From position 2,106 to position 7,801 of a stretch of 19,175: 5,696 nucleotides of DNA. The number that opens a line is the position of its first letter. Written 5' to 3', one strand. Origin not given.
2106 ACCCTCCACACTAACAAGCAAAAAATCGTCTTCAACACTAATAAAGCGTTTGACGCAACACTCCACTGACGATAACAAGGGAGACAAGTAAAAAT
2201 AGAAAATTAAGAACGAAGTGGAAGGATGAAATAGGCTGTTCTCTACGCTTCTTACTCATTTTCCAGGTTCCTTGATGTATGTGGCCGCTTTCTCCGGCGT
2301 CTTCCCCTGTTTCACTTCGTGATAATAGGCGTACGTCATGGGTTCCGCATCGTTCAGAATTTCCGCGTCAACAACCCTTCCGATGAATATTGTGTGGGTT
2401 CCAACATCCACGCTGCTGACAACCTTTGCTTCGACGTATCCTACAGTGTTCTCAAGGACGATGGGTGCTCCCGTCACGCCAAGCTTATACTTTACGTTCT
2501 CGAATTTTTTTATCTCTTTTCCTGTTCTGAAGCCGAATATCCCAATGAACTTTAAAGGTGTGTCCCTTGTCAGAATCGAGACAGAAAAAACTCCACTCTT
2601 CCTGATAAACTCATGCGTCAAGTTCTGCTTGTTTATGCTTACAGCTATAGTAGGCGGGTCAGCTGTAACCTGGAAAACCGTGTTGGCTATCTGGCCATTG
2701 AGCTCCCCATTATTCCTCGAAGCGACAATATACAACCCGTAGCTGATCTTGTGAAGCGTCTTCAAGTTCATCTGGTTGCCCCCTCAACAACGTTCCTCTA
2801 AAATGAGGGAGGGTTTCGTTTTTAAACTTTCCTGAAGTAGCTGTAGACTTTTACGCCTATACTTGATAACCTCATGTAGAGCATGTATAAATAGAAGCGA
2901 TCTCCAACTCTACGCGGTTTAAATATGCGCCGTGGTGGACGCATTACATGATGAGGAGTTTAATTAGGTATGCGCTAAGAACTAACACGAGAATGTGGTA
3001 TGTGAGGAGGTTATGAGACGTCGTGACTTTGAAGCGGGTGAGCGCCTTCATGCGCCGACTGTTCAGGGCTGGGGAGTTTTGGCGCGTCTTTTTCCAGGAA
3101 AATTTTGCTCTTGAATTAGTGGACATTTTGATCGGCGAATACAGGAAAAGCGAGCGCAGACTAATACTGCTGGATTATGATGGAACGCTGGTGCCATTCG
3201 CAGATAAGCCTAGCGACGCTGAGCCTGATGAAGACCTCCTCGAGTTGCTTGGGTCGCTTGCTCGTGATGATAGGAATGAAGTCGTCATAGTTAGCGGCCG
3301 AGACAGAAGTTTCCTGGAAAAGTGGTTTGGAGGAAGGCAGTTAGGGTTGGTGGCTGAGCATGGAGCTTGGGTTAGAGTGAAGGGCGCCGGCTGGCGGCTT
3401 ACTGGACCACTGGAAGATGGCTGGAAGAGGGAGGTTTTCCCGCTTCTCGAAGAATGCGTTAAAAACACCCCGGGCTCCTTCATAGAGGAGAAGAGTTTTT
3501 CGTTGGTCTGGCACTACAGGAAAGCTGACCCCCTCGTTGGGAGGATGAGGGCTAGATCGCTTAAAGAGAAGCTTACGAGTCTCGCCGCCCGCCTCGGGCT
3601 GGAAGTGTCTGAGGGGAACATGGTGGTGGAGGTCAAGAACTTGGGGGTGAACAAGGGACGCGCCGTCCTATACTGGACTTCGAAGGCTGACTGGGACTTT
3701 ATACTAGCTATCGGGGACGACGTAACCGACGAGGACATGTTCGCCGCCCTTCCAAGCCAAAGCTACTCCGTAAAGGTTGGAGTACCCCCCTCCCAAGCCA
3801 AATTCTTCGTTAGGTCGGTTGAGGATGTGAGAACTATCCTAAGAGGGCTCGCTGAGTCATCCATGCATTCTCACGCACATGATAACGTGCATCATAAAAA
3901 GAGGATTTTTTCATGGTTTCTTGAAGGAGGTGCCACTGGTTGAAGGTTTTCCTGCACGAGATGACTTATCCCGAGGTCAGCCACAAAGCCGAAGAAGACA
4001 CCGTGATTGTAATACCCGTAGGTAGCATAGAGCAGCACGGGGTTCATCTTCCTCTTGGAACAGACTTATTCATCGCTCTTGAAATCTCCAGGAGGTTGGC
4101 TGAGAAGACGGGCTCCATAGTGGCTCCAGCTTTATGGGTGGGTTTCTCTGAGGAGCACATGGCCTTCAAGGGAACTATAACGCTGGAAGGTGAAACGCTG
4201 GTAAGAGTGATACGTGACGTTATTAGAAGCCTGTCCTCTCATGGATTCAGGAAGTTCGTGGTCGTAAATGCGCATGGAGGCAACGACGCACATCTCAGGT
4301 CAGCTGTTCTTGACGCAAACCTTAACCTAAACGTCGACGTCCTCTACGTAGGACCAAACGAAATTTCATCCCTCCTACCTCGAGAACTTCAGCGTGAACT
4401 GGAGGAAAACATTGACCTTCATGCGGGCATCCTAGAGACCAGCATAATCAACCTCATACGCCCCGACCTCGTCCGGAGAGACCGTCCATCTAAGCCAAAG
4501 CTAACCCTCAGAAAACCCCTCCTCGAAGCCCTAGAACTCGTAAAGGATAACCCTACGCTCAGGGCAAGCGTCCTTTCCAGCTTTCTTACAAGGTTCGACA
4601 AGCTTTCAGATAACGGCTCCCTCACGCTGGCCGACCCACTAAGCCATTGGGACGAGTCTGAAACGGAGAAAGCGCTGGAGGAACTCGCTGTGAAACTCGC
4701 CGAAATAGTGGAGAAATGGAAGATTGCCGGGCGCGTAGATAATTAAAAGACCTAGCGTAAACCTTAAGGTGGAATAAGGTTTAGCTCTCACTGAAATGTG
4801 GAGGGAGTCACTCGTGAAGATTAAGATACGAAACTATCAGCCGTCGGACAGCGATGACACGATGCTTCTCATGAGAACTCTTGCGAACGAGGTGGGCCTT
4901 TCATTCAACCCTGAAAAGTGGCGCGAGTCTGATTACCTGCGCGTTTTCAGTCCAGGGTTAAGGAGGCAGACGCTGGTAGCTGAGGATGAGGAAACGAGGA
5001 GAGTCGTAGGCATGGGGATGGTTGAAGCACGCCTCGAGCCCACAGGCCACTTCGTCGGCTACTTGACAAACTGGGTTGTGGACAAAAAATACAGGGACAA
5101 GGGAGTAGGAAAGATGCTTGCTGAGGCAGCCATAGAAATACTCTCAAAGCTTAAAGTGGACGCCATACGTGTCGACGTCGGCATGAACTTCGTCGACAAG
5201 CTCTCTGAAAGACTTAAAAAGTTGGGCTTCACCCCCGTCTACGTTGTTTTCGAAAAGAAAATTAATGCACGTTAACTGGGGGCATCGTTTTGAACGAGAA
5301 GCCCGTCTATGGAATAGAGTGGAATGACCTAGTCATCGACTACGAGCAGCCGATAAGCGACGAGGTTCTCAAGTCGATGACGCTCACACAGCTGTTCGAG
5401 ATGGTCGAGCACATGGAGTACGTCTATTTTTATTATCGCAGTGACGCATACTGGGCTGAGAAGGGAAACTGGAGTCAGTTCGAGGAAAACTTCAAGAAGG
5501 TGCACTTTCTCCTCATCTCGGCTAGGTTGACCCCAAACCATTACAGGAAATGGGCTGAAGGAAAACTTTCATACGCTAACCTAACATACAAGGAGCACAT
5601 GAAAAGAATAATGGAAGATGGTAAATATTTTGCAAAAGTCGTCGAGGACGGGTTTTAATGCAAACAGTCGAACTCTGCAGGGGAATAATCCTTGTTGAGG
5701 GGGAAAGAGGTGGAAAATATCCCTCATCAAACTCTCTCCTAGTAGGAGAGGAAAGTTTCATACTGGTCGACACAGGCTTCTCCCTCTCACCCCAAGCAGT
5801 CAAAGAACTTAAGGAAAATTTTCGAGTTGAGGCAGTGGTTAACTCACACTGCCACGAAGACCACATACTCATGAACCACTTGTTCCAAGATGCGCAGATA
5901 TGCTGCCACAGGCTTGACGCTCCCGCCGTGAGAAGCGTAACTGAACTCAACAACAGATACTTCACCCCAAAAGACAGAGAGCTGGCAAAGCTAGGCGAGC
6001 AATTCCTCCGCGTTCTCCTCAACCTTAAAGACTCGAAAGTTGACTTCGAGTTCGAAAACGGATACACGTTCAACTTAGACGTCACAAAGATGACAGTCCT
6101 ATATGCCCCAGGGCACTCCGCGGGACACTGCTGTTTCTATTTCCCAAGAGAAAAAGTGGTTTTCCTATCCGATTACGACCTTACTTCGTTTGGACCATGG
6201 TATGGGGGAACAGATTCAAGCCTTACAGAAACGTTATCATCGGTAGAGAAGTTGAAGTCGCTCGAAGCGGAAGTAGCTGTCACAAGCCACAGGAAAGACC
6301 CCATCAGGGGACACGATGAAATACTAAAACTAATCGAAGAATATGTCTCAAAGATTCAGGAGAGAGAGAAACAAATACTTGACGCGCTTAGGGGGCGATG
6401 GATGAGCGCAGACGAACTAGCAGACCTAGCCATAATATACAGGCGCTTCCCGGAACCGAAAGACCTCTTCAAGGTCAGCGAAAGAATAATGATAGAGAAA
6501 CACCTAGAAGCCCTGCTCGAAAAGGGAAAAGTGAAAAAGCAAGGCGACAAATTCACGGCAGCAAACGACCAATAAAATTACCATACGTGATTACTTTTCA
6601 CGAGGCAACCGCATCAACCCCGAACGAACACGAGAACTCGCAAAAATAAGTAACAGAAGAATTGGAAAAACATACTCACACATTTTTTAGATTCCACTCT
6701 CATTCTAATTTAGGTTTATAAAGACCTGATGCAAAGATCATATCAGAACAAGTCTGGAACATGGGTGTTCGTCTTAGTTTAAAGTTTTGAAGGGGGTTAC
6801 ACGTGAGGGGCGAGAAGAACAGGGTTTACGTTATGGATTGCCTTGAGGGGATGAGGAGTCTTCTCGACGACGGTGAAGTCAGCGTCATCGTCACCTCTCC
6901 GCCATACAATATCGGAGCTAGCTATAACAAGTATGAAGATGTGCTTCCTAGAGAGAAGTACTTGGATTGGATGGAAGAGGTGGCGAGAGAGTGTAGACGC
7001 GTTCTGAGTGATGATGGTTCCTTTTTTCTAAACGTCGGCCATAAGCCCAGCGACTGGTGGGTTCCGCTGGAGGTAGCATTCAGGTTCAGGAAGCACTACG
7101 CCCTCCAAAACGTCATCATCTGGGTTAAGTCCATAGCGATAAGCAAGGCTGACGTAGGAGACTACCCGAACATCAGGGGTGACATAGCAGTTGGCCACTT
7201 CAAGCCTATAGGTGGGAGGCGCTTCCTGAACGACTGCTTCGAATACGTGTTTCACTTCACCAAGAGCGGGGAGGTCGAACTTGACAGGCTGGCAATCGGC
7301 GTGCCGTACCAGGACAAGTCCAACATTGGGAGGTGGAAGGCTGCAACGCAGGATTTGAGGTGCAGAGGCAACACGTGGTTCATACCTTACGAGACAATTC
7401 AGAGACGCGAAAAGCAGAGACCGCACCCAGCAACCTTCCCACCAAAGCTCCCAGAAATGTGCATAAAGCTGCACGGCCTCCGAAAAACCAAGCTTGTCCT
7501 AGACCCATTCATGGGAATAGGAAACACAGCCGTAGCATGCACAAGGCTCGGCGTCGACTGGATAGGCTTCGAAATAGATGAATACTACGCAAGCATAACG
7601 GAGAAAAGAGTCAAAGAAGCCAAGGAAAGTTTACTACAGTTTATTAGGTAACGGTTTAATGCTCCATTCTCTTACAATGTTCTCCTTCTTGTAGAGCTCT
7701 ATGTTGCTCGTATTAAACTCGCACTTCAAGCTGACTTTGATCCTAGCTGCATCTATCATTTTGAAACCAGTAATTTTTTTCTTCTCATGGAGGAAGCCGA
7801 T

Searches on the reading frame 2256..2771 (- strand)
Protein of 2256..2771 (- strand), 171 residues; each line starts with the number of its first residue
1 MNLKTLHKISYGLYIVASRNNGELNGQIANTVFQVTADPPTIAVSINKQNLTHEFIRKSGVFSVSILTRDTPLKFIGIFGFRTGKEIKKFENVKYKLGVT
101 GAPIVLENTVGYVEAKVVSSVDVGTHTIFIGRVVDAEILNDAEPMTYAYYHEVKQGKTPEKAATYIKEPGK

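Call 7: search_protein_families(library=pfam, proteins=[window:2256-2771:-])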
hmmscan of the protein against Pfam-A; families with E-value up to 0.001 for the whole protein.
window:2256-2771:- (171 aa): 1 family
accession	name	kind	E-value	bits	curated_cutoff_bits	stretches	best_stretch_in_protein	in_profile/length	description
PF01613.24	Flavin_Reduct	-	3.2e-37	128.4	27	1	7-151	2-146/153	Flavin reductase like domain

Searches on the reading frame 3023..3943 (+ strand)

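Call 7: search_protein_families(library=pfam, proteins=[window:3023-3943:+])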
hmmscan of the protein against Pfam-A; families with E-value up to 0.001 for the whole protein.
window:3023-3943:+ (306 aa): 2 families
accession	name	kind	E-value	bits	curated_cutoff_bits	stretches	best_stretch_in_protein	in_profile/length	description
PF02358.22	Trehalose_PPase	-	1e-54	185.6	27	1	49-252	1-215/235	Trehalose-phosphatase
PF08282.18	Hydrolase_3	-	1.1e-06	29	20.9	0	182-243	159-222/255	haloacid dehalogenase-like hydrolase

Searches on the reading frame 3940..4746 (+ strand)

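Call 7: search_protein_families(library=pfam, proteins=[window:3940-4746:+])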
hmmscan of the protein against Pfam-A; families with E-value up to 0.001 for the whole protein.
window:3940-4746:+ (268 aa): 1 family
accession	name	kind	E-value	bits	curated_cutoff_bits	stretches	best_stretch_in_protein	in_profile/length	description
PF02633.19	Creatininase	-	1.6e-59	201.6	31.3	1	6-256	1-237/238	Creatinine amidohydrolase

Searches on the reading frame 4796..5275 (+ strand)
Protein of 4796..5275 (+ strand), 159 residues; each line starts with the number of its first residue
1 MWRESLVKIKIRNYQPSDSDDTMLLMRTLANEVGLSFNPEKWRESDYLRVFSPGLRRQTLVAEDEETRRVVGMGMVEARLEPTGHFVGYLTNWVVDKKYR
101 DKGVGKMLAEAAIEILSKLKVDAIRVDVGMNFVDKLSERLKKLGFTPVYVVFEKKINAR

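Call 7: search_protein_families(library=pfam, proteins=[window:4796-5275:+])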
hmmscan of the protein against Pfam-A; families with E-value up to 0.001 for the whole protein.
window:4796-5275:+ (159 aa): 3 families
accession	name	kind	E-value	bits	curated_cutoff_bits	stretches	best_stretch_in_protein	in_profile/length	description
PF00583.31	Acetyltransf_1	-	1.5e-10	41.8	20.7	1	40-133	14-104/116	Acetyltransferase (GNAT) family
PF13508.13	Acetyltransf_7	-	1.9e-07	31.8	27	1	58-122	4-63/84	Acetyltransferase (GNAT) domain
PF13673.13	Acetyltransf_10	-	1.2e-05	25.7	23.6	1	61-154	35-116/128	Acetyltransferase (GNAT) domain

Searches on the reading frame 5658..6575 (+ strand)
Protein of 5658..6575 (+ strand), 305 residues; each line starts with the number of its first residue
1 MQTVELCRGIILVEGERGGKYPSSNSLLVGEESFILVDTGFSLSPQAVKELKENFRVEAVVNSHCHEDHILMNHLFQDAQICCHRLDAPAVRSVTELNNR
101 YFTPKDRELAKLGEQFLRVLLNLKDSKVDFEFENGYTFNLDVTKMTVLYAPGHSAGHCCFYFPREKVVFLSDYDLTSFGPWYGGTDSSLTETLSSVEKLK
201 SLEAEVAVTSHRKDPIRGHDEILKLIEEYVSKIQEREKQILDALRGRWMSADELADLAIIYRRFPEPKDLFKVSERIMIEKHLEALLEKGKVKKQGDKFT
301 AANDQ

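Call 7: search_protein_families(library=pfam, proteins=[window:5658-6575:+])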
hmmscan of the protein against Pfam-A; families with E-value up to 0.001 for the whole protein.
window:5658-6575:+ (305 aa): 2 families
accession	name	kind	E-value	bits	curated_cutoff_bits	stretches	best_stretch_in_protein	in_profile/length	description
PF00753.33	Lactamase_B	-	2.1e-22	80.5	22.7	1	23-211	5-196/196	Metallo-beta-lactamase superfamily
PF12706.13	Lactamase_B_2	-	0.00074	19.6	27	1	35-85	3-64/200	Beta-lactamase superfamily domain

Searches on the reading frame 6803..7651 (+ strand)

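Call 7: search_protein_families(library=pfam, proteins=[window:6803-7651:+])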
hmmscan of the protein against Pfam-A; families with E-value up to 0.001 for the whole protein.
window:6803-7651:+ (282 aa): 1 family
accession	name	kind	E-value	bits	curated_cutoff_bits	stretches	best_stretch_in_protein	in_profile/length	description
PF01555.25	N6_N4_Mtase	-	7.9e-47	160.5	26.7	1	26-268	1-221/221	DNA methylase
